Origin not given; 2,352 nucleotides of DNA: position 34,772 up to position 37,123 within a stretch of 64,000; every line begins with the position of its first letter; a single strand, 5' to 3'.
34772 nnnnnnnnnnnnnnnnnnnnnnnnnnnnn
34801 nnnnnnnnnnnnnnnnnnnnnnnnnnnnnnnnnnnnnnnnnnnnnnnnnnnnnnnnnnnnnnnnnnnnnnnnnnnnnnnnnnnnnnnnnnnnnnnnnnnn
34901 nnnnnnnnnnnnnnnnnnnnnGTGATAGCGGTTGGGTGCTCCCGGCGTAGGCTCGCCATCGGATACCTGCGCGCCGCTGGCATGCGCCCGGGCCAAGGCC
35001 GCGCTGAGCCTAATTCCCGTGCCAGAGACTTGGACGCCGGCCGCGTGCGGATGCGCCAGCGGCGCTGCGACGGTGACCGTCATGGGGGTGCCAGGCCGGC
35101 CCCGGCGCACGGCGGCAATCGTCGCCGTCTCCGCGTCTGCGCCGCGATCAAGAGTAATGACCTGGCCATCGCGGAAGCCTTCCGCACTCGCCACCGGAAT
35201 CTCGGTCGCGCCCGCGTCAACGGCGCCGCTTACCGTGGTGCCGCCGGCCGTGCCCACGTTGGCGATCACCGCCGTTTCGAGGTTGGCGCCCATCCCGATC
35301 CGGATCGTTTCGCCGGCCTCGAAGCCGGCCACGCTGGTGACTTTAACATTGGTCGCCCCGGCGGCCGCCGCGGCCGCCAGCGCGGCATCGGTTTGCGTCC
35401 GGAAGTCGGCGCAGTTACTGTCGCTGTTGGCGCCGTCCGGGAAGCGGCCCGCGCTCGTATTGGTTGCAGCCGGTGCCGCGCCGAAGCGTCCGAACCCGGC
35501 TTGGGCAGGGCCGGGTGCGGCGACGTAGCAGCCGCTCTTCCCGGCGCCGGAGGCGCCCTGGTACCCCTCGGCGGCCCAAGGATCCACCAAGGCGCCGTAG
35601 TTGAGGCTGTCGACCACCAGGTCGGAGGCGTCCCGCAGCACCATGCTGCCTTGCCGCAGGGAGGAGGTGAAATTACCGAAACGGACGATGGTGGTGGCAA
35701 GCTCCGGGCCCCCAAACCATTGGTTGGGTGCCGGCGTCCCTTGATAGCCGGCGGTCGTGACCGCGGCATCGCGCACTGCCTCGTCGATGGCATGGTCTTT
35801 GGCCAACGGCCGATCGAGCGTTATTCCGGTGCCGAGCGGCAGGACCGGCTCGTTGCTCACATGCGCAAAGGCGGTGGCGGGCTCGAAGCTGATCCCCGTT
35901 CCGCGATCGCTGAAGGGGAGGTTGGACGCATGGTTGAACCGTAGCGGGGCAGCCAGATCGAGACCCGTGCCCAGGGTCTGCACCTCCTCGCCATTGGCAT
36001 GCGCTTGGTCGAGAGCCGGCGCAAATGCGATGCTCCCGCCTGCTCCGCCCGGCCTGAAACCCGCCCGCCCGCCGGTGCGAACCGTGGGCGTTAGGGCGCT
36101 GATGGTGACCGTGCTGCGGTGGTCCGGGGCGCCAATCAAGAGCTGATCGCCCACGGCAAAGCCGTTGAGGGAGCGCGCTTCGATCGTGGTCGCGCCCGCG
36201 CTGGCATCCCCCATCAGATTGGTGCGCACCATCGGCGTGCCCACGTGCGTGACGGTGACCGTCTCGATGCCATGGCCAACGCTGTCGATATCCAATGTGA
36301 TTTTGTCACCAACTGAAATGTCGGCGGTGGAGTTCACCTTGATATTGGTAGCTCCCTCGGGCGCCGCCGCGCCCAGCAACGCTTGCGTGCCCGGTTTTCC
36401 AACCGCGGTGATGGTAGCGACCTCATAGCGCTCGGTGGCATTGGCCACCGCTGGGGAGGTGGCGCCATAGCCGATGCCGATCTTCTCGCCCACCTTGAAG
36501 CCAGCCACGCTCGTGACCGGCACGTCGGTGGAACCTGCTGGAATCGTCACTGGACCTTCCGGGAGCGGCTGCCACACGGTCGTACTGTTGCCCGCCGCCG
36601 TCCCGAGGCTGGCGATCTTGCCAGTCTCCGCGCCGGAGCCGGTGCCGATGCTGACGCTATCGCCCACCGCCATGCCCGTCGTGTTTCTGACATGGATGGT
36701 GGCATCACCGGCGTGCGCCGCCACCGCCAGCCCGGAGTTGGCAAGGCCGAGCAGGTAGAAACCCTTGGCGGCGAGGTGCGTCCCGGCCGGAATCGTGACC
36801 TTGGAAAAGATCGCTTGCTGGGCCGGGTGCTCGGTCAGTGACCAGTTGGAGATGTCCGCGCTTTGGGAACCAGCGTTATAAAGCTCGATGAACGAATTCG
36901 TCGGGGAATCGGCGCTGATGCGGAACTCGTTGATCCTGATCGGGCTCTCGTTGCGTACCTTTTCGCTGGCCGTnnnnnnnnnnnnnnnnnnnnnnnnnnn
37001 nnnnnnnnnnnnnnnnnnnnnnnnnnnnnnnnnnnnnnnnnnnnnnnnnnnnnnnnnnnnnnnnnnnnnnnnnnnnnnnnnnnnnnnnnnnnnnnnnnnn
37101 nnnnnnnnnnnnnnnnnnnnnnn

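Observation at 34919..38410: Giant secreted GH54 arabinofuranosidase with a non-fungal domain architecture (GH54-NEW3-LTD-repeats-LTD-repeats)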

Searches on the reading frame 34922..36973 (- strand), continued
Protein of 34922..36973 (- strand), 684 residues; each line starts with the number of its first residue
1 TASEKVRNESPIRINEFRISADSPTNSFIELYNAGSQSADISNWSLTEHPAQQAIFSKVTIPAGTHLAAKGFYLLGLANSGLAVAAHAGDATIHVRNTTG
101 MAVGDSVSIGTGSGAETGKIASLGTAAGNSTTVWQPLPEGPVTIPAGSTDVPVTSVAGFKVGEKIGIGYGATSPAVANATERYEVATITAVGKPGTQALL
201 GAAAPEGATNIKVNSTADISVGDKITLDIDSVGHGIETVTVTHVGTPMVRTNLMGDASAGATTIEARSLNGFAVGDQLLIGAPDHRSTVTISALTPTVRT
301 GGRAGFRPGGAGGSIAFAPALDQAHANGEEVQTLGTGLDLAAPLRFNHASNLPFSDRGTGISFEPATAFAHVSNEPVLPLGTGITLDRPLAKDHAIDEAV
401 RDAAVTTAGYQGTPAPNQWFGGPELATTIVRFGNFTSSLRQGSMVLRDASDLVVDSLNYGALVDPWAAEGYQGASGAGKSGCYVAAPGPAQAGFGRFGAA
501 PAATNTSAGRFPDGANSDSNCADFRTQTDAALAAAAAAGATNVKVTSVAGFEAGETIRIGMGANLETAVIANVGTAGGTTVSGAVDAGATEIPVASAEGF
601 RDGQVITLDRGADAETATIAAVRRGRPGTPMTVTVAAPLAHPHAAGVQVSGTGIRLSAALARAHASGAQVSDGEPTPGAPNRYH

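Call 59: fold_search(model_id=the predicted structure, library=viral)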
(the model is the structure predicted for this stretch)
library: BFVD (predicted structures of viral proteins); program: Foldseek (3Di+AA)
matches with E <= 10: 1033; with E <= 0.001: 43
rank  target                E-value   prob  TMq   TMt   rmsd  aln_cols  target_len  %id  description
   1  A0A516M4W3            2.0e-06  0.96  0.11  0.10  26.5       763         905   10  (no name in the UniProt tables at hand)
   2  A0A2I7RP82            2.4e-06  0.99  0.11  0.14  31.7       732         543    7  (no name in the UniProt tables at hand)
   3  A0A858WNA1            5.9e-06  0.99  0.11  0.13  32.3       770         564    9  Tail assembly protein [Xanthomonas phage FoX4]
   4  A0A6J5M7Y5            6.5e-06  0.69  0.10  0.09  32.6       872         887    9  Uncharacterized protein [uncultured Caudovirales phage]
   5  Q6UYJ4                7.2e-06  1.00  0.12  0.10  25.4       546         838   11  Conserved tail assembly protein [Burkholderia phage BcepNazgul]
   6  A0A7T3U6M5            7.2e-06  0.94  0.11  0.14  32.3       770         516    9  Virion structural protein [Achromobacter phage vB_AchrS_AchV4]
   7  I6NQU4                7.2e-06  0.92  0.10  0.12  29.9       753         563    9  Virion structural protein [Burkholderia phage vB_BceS_KL1]
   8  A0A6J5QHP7            7.9e-06  0.66  0.10  0.08  29.8      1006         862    8  Uncharacterized protein [uncultured Caudovirales phage]
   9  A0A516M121            9.1e-06  1.00  0.11  0.09  19.6       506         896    9  (no name in the UniProt tables at hand)
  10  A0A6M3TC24            1.0e-05  0.99  0.11  0.18  24.9       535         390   10  Uncharacterized protein [Sphingomonas phage Eidolon]
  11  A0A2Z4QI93            1.1e-05  1.00  0.12  0.14  25.6       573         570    9  (no name in the UniProt tables at hand)
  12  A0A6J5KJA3            1.1e-05  0.69  0.11  0.08  34.2       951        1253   11  Uncharacterized protein [uncultured Caudovirales phage]
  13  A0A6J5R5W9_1          1.1e-05  0.66  0.09  0.08  25.1       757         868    9  Uncharacterized protein [uncultured Caudovirales phage]
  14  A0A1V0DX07            1.1e-05  1.00  0.12  0.20  24.4       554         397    8  Uncharacterized protein [Synechococcus virus S-ESS1]
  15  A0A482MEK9            1.1e-05  0.97  0.10  0.12  27.6       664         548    9  (no name in the UniProt tables at hand)
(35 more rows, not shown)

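Call 66: find_encoding_contigs(protein=P0371, flank=8000, max_places=2)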
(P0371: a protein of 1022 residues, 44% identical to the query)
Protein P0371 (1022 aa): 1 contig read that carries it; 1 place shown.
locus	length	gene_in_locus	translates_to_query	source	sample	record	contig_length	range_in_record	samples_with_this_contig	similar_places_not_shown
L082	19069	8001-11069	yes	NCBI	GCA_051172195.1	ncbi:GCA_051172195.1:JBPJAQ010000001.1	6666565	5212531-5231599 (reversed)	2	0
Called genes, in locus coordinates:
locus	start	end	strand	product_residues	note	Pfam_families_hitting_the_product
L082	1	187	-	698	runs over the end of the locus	PF04616:Glyco_hydro_43, PF17851:GH43_C2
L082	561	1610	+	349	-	PF16868:NMT1_3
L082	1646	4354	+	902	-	-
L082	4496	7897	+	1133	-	PF09206:ArabFuran-catal, PF10633:NPCBM_assoc, PF00932:LTD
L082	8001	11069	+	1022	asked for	PF09206:ArabFuran-catal, PF10633:NPCBM_assoc, PF00932:LTD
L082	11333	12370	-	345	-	PF02518:HATPase_c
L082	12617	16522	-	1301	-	PF08448:PAS_4, PF00512:HisKA, PF02518:HATPase_c, PF00072:Response_reg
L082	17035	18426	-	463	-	PF13727:CoA_binding_3 (weak), PF02397:Bac_transf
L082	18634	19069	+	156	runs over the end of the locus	PF02082:Rrf2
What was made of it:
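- Closest known: Acidobacterial GH54 subfamily 2. Different: Paludibaculum has two tandem paralogs (call 66).
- In Paludibaculum the paralogs sit close to a GH43 gene (about 4.3 kb away, with two other genes between), and GH43 is another arabinan/xylan family (call 66).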

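Call 67: list_cluster_members(proteins=[P0181, P0184, P0216, P0220, P0221, P0223, P0239, P0256, P0260, P0131])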
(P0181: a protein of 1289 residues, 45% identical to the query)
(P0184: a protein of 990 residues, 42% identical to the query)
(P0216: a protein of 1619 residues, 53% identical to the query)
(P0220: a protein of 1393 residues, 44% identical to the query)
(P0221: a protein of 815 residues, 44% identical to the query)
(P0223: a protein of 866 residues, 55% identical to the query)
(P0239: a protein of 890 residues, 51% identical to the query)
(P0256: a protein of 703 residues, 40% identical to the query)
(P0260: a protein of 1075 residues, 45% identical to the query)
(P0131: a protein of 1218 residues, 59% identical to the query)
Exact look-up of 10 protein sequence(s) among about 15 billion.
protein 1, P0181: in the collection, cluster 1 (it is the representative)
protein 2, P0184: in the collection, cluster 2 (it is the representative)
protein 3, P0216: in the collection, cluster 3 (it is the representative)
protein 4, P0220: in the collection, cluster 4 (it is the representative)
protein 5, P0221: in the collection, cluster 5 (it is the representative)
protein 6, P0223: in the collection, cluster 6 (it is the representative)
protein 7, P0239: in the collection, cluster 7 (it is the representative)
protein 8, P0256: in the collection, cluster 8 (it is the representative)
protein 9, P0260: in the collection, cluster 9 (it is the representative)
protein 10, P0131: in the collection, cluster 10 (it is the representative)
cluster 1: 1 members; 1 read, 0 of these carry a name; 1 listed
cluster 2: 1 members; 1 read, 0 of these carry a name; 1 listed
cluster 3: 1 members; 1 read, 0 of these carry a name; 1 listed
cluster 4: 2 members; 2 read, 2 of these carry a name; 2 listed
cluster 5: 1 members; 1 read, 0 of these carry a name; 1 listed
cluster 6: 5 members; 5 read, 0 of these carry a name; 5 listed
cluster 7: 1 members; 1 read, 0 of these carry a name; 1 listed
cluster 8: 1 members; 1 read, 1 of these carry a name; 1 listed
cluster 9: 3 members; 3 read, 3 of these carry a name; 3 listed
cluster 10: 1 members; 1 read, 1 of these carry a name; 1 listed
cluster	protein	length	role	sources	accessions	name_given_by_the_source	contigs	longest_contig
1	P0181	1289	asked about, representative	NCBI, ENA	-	-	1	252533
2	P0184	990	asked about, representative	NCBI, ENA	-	-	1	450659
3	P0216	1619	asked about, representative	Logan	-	-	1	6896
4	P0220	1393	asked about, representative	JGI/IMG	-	hypothetical protein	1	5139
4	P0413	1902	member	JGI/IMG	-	beta-galactosidase GanA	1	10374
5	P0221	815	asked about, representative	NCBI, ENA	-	-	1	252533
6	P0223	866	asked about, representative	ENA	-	-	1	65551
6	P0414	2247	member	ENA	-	-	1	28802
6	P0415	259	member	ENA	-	-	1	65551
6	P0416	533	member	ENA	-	-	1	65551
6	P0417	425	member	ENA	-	-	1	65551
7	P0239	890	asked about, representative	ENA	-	-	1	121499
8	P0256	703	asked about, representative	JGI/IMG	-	hypothetical protein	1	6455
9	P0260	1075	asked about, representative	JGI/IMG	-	N-acetyl-beta-hexosaminidase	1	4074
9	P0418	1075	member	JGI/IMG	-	N-acetyl-beta-hexosaminidase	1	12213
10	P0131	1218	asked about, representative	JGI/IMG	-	hypothetical protein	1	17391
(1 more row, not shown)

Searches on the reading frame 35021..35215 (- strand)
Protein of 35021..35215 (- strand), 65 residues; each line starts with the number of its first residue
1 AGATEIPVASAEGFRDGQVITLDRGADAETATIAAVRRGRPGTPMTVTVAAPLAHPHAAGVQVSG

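Call 47: search_solved_structures(query=A4, max_evalue=10, show_alignments=3)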
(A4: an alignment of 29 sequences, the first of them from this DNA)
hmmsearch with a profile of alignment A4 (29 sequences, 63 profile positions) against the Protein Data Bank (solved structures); distinct sequences matched with E-value up to 10: 9.
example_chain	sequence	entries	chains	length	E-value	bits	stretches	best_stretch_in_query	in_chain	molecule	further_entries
4nuh_A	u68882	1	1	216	0.24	15.1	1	13-35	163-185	ice-binding protein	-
3cfu_A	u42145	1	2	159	0.4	14.4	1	1-34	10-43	Uncharacterized lipoprotein yjhA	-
3uyu_A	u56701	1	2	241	0.41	14.3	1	13-35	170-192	Antifreeze protein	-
3uyv_A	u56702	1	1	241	0.41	14.3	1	13-35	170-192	Antifreeze protein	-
8hku_AL2P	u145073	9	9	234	0.47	14.1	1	10-44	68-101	50S ribosomal protein L2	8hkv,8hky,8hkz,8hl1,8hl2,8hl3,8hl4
3aaw_A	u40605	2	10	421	0.62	13.8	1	24-53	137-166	Aspartokinase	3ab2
3ab4_A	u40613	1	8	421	0.85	13.3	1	24-53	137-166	Aspartokinase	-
7dg9_A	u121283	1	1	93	0.86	13.3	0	12-44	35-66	Cell division control protein 48, AAA family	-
5nbb_A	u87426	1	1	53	0.89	13.2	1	8-48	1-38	RNA chaperone ProQ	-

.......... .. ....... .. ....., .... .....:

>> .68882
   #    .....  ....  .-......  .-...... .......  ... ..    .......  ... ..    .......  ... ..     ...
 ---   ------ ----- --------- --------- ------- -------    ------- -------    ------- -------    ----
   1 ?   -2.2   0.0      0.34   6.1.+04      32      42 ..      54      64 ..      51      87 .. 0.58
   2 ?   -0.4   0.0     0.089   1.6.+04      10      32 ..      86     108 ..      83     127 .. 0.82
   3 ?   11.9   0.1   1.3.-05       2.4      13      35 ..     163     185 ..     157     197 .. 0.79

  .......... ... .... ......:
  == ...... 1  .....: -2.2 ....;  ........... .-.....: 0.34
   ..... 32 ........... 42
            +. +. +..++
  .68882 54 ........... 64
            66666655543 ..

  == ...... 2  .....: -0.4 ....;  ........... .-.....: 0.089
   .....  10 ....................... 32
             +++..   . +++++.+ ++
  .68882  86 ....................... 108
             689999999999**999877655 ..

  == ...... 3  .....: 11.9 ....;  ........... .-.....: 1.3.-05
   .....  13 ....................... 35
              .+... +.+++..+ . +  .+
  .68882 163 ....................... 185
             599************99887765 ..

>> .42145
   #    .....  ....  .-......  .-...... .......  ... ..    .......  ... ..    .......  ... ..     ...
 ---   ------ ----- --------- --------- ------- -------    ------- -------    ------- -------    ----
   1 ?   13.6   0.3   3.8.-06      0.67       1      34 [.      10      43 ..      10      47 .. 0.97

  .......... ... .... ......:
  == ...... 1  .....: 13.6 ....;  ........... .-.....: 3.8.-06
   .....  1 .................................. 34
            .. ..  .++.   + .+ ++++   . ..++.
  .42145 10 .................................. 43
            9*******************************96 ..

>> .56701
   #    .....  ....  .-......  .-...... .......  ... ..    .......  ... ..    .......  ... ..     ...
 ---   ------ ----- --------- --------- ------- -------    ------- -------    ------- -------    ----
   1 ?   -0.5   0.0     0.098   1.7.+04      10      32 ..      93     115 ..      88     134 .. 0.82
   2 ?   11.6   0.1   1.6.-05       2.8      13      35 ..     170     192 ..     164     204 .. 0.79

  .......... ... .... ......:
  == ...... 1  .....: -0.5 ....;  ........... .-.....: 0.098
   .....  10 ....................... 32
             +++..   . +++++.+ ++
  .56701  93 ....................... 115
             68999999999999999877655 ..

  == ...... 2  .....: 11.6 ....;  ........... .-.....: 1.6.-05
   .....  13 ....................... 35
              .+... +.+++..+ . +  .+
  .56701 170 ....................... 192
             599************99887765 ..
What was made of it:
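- On Any described family for the ~62-aa RH unit: PDB profile search best E=0.24 (call 47).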

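Call 48: search_protein_families(library=pfam, alignment_id=A4, max_evalue=10)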
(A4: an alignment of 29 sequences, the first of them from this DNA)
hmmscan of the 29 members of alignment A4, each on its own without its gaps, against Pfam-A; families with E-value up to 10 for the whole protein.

A. member 1, seq(65 aa): 0 families

B. families by the number of members that match (of 29 scanned): 9 families
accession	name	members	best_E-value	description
PF00283.24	Cytochrom_B559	1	0.03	Cytochrome b559, alpha (gene psbE) and beta (gene psbF)subunits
PF00960.24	Neocarzinostat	1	0.085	Neocarzinostatin family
PF01052.25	FliMN_C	1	0.095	Type III flagellar switch regulator (C-ring) FliN C-term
PF24253.1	DUF7454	1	0.15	Domain of unknown function (DUF7454)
PF24203.1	Phage_ProQ_C_like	1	0.15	Phage ProQ C-terminal-like domain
PF19657.4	DUF6160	1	0.17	Family of unknown function (DUF6160)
PF19769.4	CPxCG_zf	1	0.19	CPxCG-related zinc finger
PF04246.17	RseC_MucC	1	0.25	Positive regulator of sigma(E), RseC/MucC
PF09045.15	L27_2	1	0.25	L27_2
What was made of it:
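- On Any described family for the ~62-aa RH unit: Pfam best E=0.03, scattered over unrelated families (call 48).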

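Call 53: find_homologous_proteins(query=A4, max_evalue=0.001)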
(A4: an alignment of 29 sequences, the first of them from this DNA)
Query A4 (29 sequences) (65 aa, profile of the alignment): 23 proteins with E <= 0.001 among 2642 candidates.
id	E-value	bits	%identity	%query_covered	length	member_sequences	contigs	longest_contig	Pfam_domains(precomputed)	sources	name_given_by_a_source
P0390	1.6e-31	126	59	95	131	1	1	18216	-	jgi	jgi:hypothetical protein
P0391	2.7e-28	116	43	98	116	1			-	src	-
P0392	2.0e-26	110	62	100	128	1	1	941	-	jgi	jgi:hypothetical protein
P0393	4.5e-25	106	64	60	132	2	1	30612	-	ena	-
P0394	1.6e-24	104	60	80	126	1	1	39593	-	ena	-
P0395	9.3e-23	98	70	42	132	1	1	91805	-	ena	-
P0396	9.9e-21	92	63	98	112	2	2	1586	-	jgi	jgi:hypothetical protein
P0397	2.3e-20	90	52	98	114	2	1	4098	-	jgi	jgi:hypothetical protein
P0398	3.7e-20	90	58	100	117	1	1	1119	-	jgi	jgi:hypothetical protein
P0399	6.0e-20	89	53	98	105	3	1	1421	-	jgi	-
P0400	2.4e-18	84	50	46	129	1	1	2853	-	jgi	jgi:hypothetical protein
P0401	2.9e-18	84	47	98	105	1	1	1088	-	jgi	jgi:hypothetical protein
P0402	4.5e-18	83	53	92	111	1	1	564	-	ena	-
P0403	9.8e-18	82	56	55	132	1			-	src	-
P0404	2.4e-15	74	31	75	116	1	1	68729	-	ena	-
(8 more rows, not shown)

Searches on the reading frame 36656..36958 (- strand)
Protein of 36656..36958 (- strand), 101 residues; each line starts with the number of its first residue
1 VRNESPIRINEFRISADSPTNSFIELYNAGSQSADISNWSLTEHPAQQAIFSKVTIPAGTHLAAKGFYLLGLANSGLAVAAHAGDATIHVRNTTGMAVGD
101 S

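Call 30: search_protein_families(library=pfam, proteins=[window:36656-36958:-], max_evalue=10)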
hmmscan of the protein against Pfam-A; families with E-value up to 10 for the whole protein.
seq(101 aa): 2 families
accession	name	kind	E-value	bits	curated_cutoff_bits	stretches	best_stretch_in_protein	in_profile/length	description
PF00932.25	LTD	-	6.9e-11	42.9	34.3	1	3-95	4-99/109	Lamin Tail Domain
PF25354.1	Ig_NUP210_16th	-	0.24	11.4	27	1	74-89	45-60/72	NUP210-like, Ig-like domain 16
